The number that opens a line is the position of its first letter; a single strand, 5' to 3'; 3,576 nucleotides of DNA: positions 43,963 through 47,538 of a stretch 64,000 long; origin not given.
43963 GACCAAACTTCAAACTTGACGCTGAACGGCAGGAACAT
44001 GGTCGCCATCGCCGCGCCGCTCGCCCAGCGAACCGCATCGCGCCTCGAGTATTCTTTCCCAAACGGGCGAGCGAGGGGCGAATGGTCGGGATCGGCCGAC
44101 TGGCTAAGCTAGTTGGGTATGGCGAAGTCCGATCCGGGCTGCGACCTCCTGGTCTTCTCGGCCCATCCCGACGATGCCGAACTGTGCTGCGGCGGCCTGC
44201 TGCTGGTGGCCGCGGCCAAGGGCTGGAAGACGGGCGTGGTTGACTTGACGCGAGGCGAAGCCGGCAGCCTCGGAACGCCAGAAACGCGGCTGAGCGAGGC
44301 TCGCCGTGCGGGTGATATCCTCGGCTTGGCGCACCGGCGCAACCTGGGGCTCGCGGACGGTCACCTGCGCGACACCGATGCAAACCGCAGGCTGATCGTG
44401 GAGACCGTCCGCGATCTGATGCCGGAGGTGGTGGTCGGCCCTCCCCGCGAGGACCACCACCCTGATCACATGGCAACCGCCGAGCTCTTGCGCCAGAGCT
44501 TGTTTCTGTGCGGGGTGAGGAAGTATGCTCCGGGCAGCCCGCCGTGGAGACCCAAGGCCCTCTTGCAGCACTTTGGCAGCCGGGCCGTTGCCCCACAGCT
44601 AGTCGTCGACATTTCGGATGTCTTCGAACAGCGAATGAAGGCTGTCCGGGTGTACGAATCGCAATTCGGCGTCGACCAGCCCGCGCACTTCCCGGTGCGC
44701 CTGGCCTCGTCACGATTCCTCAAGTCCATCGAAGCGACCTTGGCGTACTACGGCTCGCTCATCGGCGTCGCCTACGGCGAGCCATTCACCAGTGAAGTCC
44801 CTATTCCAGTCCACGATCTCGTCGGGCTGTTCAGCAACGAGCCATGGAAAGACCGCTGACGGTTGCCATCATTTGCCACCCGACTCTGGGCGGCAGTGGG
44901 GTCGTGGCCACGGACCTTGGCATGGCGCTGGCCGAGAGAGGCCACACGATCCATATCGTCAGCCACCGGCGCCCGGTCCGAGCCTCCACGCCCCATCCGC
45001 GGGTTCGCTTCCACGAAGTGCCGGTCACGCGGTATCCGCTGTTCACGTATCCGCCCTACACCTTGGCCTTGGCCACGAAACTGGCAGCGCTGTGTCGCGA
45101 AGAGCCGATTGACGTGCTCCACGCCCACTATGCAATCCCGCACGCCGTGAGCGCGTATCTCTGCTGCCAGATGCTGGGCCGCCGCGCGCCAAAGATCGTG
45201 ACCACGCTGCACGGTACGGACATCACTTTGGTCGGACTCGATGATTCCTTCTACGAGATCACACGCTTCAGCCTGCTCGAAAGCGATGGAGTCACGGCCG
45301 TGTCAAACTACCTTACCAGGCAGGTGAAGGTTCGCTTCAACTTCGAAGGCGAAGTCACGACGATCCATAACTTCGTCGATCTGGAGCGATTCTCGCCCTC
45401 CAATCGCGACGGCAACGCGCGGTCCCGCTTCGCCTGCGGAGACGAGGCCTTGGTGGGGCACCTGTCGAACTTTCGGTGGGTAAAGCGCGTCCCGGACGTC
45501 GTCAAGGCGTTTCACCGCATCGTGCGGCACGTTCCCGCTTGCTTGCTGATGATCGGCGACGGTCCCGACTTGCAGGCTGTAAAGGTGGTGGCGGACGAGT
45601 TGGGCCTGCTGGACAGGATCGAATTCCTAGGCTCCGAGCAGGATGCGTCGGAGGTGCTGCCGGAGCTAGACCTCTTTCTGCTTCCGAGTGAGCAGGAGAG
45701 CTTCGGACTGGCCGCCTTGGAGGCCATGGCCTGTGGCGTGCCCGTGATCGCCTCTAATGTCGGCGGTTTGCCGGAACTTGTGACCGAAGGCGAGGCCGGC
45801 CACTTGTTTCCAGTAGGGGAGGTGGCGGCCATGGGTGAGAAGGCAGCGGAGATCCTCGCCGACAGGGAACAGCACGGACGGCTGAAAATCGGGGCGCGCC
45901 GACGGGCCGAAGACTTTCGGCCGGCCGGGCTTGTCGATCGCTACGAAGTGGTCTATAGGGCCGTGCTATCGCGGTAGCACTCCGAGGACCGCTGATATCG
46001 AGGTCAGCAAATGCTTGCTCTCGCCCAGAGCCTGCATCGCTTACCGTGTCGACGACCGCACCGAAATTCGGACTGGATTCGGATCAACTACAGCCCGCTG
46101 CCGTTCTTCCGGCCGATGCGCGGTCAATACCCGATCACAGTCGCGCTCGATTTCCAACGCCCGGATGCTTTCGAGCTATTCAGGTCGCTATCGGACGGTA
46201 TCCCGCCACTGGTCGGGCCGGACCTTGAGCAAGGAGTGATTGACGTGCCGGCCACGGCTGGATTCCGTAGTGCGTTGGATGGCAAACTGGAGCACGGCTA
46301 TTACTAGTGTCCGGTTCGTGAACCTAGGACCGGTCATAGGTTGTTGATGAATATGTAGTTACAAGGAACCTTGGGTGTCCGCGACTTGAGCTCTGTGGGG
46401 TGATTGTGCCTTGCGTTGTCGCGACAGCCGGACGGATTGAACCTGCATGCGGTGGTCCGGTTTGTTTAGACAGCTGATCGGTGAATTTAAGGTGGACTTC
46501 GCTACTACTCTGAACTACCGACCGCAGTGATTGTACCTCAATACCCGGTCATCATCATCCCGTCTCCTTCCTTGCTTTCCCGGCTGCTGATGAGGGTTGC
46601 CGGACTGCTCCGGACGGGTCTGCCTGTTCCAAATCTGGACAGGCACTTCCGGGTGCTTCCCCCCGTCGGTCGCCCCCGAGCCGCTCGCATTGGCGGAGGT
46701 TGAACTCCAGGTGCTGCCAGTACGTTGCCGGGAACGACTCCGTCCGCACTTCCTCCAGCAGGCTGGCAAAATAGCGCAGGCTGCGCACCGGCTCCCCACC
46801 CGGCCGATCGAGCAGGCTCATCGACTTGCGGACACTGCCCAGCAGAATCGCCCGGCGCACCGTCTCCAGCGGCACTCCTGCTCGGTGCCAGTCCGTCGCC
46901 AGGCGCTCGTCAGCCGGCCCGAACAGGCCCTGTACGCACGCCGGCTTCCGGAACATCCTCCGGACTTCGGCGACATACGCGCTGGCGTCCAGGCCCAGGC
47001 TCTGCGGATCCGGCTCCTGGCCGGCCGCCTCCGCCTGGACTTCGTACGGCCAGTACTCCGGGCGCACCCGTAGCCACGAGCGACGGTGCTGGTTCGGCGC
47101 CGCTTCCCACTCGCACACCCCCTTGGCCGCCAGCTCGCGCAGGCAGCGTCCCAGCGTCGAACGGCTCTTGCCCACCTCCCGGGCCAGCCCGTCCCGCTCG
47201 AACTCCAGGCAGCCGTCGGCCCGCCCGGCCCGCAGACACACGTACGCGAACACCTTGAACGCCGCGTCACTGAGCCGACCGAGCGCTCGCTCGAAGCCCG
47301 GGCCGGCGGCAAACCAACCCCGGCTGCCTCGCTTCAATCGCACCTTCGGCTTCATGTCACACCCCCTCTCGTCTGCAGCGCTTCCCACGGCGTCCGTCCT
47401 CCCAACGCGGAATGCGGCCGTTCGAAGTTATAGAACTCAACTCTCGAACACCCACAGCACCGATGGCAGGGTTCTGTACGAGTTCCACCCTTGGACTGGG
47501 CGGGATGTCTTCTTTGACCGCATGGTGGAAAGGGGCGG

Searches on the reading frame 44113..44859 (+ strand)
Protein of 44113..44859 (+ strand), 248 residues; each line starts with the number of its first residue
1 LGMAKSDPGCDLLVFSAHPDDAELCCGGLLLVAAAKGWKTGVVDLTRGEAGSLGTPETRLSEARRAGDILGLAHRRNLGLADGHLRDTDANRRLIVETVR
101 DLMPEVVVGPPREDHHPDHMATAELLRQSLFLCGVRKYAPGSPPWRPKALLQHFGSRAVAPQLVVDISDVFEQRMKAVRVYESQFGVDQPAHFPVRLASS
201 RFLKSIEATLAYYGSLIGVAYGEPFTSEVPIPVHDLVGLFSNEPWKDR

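Call 59: search_protein_families(library=pfam, proteins=[window:44113-44859:+], max_evalue=0.0001)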
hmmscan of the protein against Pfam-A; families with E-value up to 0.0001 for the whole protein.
window:44113-44859:+ (248 aa): 1 family
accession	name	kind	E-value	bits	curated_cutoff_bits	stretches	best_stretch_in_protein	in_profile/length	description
PF02585.22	PIG-L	-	2.1e-25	90.1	28.2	1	13-128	1-127/129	GlcNAc-PI de-N-acetylase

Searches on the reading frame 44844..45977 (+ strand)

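Call 21: search_protein_families(library=pfam, proteins=[window:44844-45977:+], max_evalue=0.001)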
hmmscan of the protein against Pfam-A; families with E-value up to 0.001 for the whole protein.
window:44844-45977:+ (377 aa): 7 families
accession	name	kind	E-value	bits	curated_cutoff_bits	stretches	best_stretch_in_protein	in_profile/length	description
PF00534.26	Glycos_transf_1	-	1.2e-34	119.8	26.4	1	199-353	13-171/172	Glycosyl transferases group 1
PF13692.12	Glyco_trans_1_4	-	2.7e-31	109.2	27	1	204-340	4-142/142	Glycosyl transferases group 1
PF13439.12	Glyco_transf_4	-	7.8e-29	101.3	28.5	1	16-182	2-170/170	Glycosyltransferase Family 4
PF13579.12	Glyco_trans_4_4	-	3.5e-18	66.9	29.7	1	16-176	1-157/158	Glycosyl transferase 4-like domain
PF13477.12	Glyco_trans_4_2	-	1.4e-14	54.9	23.4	1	28-152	19-137/139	Glycosyl transferase 4-like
PF20706.3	GT4-conflict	-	2.6e-11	43.6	26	1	258-316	265-323/385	Family 4 Glycosyltransferase in conflict systems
PF13524.12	Glyco_trans_1_2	-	0.00027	21.4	25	1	287-354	63-126/144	Glycosyl transferase-like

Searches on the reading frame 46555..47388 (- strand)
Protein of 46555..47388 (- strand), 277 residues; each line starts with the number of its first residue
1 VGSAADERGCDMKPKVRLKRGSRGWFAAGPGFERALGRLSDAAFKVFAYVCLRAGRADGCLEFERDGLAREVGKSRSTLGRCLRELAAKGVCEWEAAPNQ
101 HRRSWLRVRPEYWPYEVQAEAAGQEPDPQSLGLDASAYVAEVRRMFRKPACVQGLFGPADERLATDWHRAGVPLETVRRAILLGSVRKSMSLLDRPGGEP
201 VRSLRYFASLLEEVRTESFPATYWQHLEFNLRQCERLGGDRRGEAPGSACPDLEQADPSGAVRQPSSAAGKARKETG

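Call 21: search_protein_families(library=pfam, proteins=[window:46555-47388:-], max_evalue=0.001)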
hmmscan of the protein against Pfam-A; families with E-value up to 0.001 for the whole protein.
window:46555-47388:- (277 aa): 1 family
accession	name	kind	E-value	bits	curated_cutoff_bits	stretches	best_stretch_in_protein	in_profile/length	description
PF13730.12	HTH_36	-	0.0008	19.6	25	0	38-90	2-53/55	Helix-turn-helix domain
